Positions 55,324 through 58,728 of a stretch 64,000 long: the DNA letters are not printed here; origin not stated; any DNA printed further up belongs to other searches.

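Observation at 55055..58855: Sensor kinase gene bracketed by pckG and a truncated second copy of the pckG 3' end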

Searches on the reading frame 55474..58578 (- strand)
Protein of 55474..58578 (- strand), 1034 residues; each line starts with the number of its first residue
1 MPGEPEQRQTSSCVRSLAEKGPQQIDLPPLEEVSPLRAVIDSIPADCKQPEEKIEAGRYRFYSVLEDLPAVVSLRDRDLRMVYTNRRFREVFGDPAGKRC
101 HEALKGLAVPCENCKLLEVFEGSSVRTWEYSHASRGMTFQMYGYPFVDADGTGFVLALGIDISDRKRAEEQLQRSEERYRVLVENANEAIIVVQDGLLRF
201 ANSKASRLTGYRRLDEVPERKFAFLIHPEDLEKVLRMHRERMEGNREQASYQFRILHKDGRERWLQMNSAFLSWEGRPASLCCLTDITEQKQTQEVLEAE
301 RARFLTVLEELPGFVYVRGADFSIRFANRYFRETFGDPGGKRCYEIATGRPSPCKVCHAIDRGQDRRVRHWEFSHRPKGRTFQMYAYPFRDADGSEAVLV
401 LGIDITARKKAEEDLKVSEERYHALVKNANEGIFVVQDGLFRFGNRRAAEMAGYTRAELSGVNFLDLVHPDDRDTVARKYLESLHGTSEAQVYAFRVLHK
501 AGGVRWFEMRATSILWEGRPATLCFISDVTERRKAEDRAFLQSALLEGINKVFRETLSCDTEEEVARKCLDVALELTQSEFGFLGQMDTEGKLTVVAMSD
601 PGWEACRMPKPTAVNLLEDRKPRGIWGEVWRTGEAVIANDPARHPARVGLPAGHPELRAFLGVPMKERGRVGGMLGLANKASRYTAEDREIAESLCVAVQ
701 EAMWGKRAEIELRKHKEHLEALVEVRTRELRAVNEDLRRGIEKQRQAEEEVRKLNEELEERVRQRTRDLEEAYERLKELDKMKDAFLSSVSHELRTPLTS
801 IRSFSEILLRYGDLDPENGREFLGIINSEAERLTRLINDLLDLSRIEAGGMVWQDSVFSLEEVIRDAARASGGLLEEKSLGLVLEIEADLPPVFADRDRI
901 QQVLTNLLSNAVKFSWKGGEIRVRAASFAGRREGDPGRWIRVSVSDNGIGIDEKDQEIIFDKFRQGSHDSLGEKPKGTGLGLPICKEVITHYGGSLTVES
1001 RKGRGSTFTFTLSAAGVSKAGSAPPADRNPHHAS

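Call 10: search_protein_families(library=pfam, proteins=[window:55474-58578:-])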
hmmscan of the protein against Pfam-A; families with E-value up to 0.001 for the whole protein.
window:55474-58578:- (1034 aa): 11 families
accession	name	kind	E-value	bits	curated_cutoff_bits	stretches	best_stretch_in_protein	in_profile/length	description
PF00989.32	PAS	-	3e-38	130.8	22.6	2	420-529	1-113/113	PAS fold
PF08448.16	PAS_4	-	6.5e-32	110.5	23.1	3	433-533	8-109/110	PAS fold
PF13426.13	PAS_9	-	1.4e-30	106.1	27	2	188-289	2-103/103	PAS domain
PF02518.31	HATPase_c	-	6.8e-30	104.2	26.4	1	896-1014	2-109/111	Histidine kinase-, DNA gyrase B-, and HSP90-like ATPase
PF08447.18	PAS_3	-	2.4e-27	95.4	25.6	2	445-521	5-83/89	PAS fold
PF13185.12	GAF_2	-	7.1e-27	94.7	28.6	1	560-699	2-131/136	GAF domain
PF13188.13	PAS_8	-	2.5e-24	84.7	21.8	2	177-224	1-48/65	PAS domain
PF00512.31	HisKA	-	3.5e-22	78.7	26.9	1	783-849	2-66/66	His Kinase A (phospho-acceptor) domain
PF01590.32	GAF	-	5.3e-11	43.6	22.4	1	563-699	3-129/133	GAF domain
PF12860.13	PAS_7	-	0.00015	22.3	27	0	66-96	2-32/115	PAS fold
PF14598.12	PAS_11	-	0.00016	22.1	25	0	447-495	20-69/109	PAS domain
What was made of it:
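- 55474..58578 (-): PAS-PAS-GAF-HisKA-HATPase_c sensor histidine kinase gene (1034 aa), relocated here. Pfam domains (call 10).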

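Call 16: find_homologous_proteins(query=window:55474-58578:-, max_evalue=1e-20)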
Query window:55474-58578:- (1034 aa): 4536 proteins with E <= 1e-20 among 8000 candidates; the best 120 are listed.
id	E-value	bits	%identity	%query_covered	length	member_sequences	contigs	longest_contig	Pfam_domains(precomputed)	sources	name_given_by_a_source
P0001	0.0e+0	2321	100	99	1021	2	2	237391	PF08447.19,PF13426.14,PF13188.14,PF13185.13,PF01590.33,PF08448.17,PF02518.32,PF00512.32,PF00989.32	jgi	jgi:PAS domain S-box-containing protein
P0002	0.0e+0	1891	84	94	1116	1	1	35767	PF08447.19,PF13426.14,PF13188.14,PF13185.13,PF01590.33,PF08448.17,PF02518.32,PF00512.32,PF00989.32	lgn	-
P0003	0.0e+0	1872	82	95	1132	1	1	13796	PF08447.19,PF13426.14,PF13188.14,PF13185.13,PF01590.33,PF08448.17,PF02518.32,PF00512.32,PF00989.32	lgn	-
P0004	0.0e+0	1867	82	94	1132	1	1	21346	PF08447.19,PF13426.14,PF13188.14,PF13185.13,PF01590.33,PF08448.17,PF02518.32,PF00512.32,PF00989.32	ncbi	-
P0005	0.0e+0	1852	81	95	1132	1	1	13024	PF08447.19,PF13426.14,PF13188.14,PF13185.13,PF01590.33,PF08448.17,PF02518.32,PF00512.32,PF00989.32,PF14598.13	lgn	-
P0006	0.0e+0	1839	81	96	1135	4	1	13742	PF08447.19,PF13426.14,PF13188.14,PF13185.13,PF01590.33,PF08448.17,PF02518.32,PF00512.32,PF00989.32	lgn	-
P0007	0.0e+0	1582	66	100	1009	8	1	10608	PF08447.19,PF13426.14,PF13188.14,PF13185.13,PF12860.14,PF01590.33,PF08448.17,PF02518.32,PF00512.32,PF00989.32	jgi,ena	-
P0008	0.0e+0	1568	65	100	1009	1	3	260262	PF08447.19,PF13426.14,PF13188.14,PF13185.13,PF12860.14,PF01590.33,PF08448.17,PF02518.32,PF00512.32,PF00989.32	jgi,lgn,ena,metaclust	metaclust:\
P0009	2.0e-213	729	35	40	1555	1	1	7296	PF13426.14,PF13188.14,PF24820.2,PF14417.13,PF07730.20,PF08447.19,PF12860.14,PF13581.13,PF08448.17,PF02518.32,PF00989.32,PF02244.22,PF14598.13,PF21353.4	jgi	jgi:PAS domain S-box-containing protein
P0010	8.7e-188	644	31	49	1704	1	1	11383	PF08447.19,PF13426.14,PF13188.14,PF24820.2,PF07730.20,PF08448.17,PF02518.32,PF00989.32,PF14598.13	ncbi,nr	ncbi:MAG: PAS domain S-box protein [Dehalococcoidia bacterium]|nr:PAS domain S-box protein [Dehaloco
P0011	2.2e-158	547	37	42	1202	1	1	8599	PF13426.14,PF13188.14,PF13185.13,PF00512.32,PF00072.31,PF08447.19,PF12860.14,PF01590.33,PF08448.17,PF02518.32,PF00989.32,PF14598.13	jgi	jgi:PAS domain S-box-containing protein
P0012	1.2e-140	488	33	47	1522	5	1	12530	PF08447.19,PF13426.14,PF13188.14,PF12860.14,PF24820.2,PF08448.17,PF02518.32,PF00512.32,PF00989.32,PF14598.13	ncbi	-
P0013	4.1e-140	487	29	50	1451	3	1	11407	PF08447.19,PF13426.14,PF13188.14,PF24820.2,PF13581.13,PF07730.20,PF08448.17,PF02518.32,PF00989.32,PF14598.13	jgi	jgi:PAS domain S-box-containing protein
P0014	2.5e-138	481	25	49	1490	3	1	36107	PF02027.25,PF13426.14,PF13188.14,PF17765.8,PF00512.32,PF13596.13,PF08447.19,PF12860.14,PF08448.17,PF02518.32,PF00989.32,PF14598.13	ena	-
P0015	9.1e-137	475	28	38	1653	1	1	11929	PF08447.19,PF13426.14,PF13188.14,PF12860.14,PF24820.2,PF08448.17,PF02518.32,PF00512.32,PF00989.32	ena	-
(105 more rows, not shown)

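Call 17: find_encoding_contigs(protein=P0002, flank=8000, max_places=4)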
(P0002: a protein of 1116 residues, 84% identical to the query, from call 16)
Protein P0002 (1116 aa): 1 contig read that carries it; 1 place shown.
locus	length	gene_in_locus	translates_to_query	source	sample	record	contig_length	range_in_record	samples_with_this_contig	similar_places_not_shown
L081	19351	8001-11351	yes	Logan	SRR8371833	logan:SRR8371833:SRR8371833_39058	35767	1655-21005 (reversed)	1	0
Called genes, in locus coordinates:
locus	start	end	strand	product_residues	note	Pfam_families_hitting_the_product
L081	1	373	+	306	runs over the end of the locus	PF07963:N_methyl (weak)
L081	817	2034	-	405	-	PF28597:T2SSF_N (weak), PF00482:T2SSF, PF06912:DUF1275 (faint), PF00482:T2SSF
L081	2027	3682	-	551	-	PF05157:MshEN, PF00437:T2SSE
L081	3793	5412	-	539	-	PF11853:DUF3373 (weak)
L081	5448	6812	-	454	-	PF02629:CoA_binding (weak), PF13380:CoA_binding_2, PF13607:Succ_CoA_lig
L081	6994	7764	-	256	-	PF00106:adh_short, PF08659:KR, PF13561:adh_short_C2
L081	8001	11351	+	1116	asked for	PF00989:PAS, PF08448:PAS_4, PF00989:PAS, PF08447:PAS_3, PF13426:PAS_9, PF08448:PAS_4, PF00989:PAS, PF08447:PAS_3, +7 more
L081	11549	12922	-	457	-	PF01235:Na_Ala_symp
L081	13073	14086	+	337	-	PF25145:NfeD1b_N, PF01343:Peptidase_S49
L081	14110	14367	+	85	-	-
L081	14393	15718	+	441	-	-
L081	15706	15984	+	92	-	-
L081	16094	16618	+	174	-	PF13581:HATPase_c_2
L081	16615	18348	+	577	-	PF01590:GAF, PF13185:GAF_2, PF13492:GAF_3, PF07228:SpoIIE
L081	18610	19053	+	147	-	PF07238:PilZ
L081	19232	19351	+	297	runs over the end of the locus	PF00682:HMGL-like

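Call 18: find_encoding_contigs(protein=P0004, flank=8000, max_places=4)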
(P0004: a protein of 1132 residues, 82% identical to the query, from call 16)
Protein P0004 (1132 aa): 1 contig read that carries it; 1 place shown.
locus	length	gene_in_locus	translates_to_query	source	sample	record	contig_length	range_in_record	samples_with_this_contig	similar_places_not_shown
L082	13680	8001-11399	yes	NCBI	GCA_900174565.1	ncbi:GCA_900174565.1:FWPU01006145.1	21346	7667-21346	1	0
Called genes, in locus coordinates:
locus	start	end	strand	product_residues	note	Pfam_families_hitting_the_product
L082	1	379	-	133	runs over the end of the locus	PF18765:Polbeta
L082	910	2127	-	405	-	PF28597:T2SSF_N (weak), PF00482:T2SSF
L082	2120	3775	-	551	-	PF05157:MshEN, PF00437:T2SSE, PF13191:AAA_16 (faint)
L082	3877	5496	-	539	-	PF11853:DUF3373 (weak)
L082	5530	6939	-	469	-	PF02629:CoA_binding, PF13380:CoA_binding_2, PF13607:Succ_CoA_lig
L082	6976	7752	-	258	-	PF00106:adh_short, PF08659:KR, PF13561:adh_short_C2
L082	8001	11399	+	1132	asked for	PF00989:PAS, PF08448:PAS_4, PF00989:PAS, PF08447:PAS_3, PF13426:PAS_9, PF00989:PAS, PF08447:PAS_3, PF01590:GAF, +7 more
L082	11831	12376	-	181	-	PF01235:Na_Ala_symp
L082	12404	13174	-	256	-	PF01235:Na_Ala_symp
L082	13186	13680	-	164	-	?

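Call 19: find_encoding_contigs(protein=P0008, flank=8000, max_places=4)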
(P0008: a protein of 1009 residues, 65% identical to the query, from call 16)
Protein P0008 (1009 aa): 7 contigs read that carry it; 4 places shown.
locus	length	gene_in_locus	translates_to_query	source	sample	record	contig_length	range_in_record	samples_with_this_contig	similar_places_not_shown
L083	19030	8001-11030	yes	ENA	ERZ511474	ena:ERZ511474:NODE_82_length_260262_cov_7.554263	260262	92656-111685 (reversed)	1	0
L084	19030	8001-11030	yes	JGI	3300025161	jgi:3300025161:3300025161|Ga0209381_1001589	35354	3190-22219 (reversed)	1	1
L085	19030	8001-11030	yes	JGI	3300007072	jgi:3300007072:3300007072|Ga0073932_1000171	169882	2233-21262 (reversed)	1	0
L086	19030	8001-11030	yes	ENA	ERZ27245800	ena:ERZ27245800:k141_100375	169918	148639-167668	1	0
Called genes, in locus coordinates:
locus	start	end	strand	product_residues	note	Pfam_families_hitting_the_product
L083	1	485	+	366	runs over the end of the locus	PF07963:N_methyl (weak)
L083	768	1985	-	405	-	PF00482:T2SSF, PF06912:DUF1275 (faint), PF00482:T2SSF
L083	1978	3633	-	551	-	PF05157:MshEN, PF00437:T2SSE, PF13191:AAA_16 (faint)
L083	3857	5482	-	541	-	PF11853:DUF3373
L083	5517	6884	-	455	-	PF02629:CoA_binding, PF13380:CoA_binding_2, PF13607:Succ_CoA_lig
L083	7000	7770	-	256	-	PF00106:adh_short, PF08659:KR, PF13561:adh_short_C2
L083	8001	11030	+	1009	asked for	PF00989:PAS, PF08448:PAS_4, PF13426:PAS_9, PF08448:PAS_4, PF00989:PAS, PF08448:PAS_4, PF13426:PAS_9, PF08447:PAS_3, +8 more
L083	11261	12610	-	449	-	PF01235:Na_Ala_symp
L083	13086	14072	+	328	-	PF25145:NfeD1b_N, PF01343:Peptidase_S49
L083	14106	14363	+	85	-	-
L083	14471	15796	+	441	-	-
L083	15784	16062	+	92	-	-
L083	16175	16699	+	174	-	PF13581:HATPase_c_2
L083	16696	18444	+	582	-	PF01590:GAF, PF13185:GAF_2, PF13492:GAF_3 (weak), PF07228:SpoIIE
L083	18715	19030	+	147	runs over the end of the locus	PF07238:PilZ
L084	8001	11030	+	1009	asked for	PF00989:PAS, PF08448:PAS_4, PF13426:PAS_9, PF08448:PAS_4, PF00989:PAS, PF08448:PAS_4, PF13426:PAS_9, PF08447:PAS_3, +8 more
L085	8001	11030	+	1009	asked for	PF00989:PAS, PF08448:PAS_4, PF13426:PAS_9, PF08448:PAS_4, PF00989:PAS, PF08448:PAS_4, PF13426:PAS_9, PF08447:PAS_3, +8 more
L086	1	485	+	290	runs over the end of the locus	PF07963:N_methyl (weak)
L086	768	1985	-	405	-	PF00482:T2SSF, PF06912:DUF1275 (faint), PF00482:T2SSF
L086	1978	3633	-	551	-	PF05157:MshEN, PF00437:T2SSE, PF13191:AAA_16 (faint)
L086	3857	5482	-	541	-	PF11853:DUF3373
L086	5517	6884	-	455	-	PF02629:CoA_binding, PF13380:CoA_binding_2, PF13607:Succ_CoA_lig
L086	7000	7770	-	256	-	PF00106:adh_short, PF08659:KR, PF13561:adh_short_C2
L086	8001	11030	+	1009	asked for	PF00989:PAS, PF08448:PAS_4, PF13426:PAS_9, PF08448:PAS_4, PF00989:PAS, PF08448:PAS_4, PF13426:PAS_9, PF08447:PAS_3, +8 more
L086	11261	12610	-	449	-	PF01235:Na_Ala_symp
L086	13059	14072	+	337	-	PF25145:NfeD1b_N, PF01343:Peptidase_S49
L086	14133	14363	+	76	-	-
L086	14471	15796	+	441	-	-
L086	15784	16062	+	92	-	-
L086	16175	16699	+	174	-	PF13581:HATPase_c_2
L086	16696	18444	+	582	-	PF01590:GAF, PF13185:GAF_2, PF13492:GAF_3 (weak), PF07228:SpoIIE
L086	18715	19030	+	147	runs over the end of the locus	PF07238:PilZ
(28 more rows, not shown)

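Call 21: find_encoding_contigs(protein=P0001, flank=10000, max_places=6)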
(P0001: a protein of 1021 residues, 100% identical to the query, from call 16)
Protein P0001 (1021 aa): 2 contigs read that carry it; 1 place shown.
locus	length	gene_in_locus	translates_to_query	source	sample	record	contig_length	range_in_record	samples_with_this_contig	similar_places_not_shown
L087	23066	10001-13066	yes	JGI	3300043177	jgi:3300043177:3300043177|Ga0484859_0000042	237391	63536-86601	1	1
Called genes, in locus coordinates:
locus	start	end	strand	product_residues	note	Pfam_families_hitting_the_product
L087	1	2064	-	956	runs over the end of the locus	PF00005:ABC_tran (faint), PF02463:SMC_N (faint), PF13191:AAA_16 (faint), PF13401:AAA_22 (faint), PF13476:AAA_23 (faint), PF13555:AAA_29 (faint), PF17760:UvrA_inter, PF17755:UvrA_DNA-bind, +2 more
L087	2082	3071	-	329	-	PF13624:SurA_N_3, PF13623:SurA_N_2, PF09312:SurA_N, PF13145:Rotamase_2, PF13616:Rotamase_3, PF00639:Rotamase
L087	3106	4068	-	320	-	PF13623:SurA_N_2, PF13624:SurA_N_3, PF09312:SurA_N, PF13145:Rotamase_2, PF13616:Rotamase_3, PF00639:Rotamase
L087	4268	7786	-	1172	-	PF17757:UvrB_inter, PF02559:CarD_TRCF_RID, PF00270:DEAD, PF04851:ResIII, PF00271:Helicase_C, PF03461:TRCF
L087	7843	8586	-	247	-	PF00149:Metallophos, PF12850:Metallophos_2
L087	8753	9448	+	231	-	PF00850:Hist_deacetyl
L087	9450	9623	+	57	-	PF12797:Fer4_2 (faint), PF13237:Fer4_10, PF00037:Fer4 (weak), PF14697:Fer4_21 (weak), PF12838:Fer4_7, PF13187:Fer4_9, PF00037:Fer4 (weak), PF12837:Fer4_6 (weak), +3 more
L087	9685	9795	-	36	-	-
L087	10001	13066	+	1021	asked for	PF00989:PAS, PF08447:PAS_3, PF13426:PAS_9, PF08448:PAS_4, PF00989:PAS, PF08448:PAS_4, PF08447:PAS_3, PF13426:PAS_9, +7 more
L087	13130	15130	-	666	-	PF17297:PEPCK_N, PF00821:PEPCK_GTP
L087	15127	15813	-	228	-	PF01553:Acyltransferase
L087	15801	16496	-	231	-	-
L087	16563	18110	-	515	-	PF00884:Sulfatase, PF16347:SGSH_C (faint)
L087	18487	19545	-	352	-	PF08100:Dimerisation, PF00891:Methyltransf_2, PF13489:Methyltransf_23, PF08242:Methyltransf_12 (weak), PF13649:Methyltransf_25 (weak)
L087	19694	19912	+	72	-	-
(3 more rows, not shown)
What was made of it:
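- The same kinase protein lies on two contigs with the same neighbourhood (call 21), and the copies are diverged rather than identical. JGI calls a 36-aa gene here (call 21). The source is a metagenome contig (JGI 3300043177, call 21). The locus is present on two contigs (call 21).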

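Call 22: find_encoding_contigs(protein=P0007, flank=8000, max_places=3)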
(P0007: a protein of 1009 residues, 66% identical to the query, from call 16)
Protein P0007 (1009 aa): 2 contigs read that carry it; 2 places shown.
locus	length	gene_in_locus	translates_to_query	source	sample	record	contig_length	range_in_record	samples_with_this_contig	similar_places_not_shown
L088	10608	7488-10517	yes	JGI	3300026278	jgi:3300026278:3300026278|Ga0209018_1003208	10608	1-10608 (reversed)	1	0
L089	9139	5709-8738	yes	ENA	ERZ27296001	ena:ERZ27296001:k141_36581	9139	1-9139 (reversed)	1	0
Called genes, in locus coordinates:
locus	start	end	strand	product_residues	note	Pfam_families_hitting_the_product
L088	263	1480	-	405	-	PF28597:T2SSF_N (faint), PF00482:T2SSF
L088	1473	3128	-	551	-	PF05157:MshEN, PF00437:T2SSE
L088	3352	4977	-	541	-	PF11853:DUF3373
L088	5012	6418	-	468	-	PF02629:CoA_binding, PF13380:CoA_binding_2, PF13607:Succ_CoA_lig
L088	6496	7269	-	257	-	PF00106:adh_short, PF08659:KR, PF13561:adh_short_C2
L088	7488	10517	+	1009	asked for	PF00989:PAS, PF08448:PAS_4, PF08448:PAS_4, PF00989:PAS, PF08447:PAS_3, PF01590:GAF, PF13185:GAF_2, PF00512:HisKA, +6 more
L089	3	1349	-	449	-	?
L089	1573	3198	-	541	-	PF11853:DUF3373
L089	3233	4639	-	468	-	PF02629:CoA_binding, PF13380:CoA_binding_2, PF13607:Succ_CoA_lig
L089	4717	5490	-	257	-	PF00106:adh_short, PF08659:KR, PF13561:adh_short_C2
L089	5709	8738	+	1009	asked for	PF00989:PAS, PF08448:PAS_4, PF08448:PAS_4, PF00989:PAS, PF08447:PAS_3, PF01590:GAF, PF13185:GAF_2, PF00512:HisKA, +6 more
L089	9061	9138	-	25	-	?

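Call 26: find_related_loci(query=A2, collection=metagenome_contigs, flank=10000)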
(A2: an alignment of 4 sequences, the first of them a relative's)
Query A2 (539 aa) in metagenome_contigs; peptide patterns used: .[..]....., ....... (x = any residue, [..] = any of these).
274 stretches matched a pattern; 84 encode a relative of the query (tblastn E <= 1e-3); the best 80 are kept; 80 distinct loci.
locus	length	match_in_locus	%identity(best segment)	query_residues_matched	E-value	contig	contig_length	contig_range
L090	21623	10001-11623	85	1-539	0e+0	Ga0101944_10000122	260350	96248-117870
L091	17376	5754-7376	88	1-539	0e+0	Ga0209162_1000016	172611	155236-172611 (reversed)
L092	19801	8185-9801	85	1-539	0e+0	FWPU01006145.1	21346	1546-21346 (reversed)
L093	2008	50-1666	78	1-539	0e+0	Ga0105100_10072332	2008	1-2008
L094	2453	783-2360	68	1-539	0e+0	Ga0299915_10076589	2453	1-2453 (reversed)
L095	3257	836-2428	66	1-539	0e+0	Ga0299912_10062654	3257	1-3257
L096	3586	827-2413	66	1-539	0e+0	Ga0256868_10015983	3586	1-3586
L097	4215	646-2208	57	1-539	0e+0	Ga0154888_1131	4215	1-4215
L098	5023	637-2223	58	1-539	0e+0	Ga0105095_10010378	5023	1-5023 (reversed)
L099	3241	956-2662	56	1-539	0e+0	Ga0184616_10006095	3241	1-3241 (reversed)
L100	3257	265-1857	56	1-539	0e+0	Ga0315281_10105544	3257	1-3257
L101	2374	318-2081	54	1-539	0e+0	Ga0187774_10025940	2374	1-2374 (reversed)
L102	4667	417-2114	57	1-539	0e+0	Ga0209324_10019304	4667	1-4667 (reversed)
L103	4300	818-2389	56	1-539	0e+0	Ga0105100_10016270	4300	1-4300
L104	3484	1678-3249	56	1-539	0e+0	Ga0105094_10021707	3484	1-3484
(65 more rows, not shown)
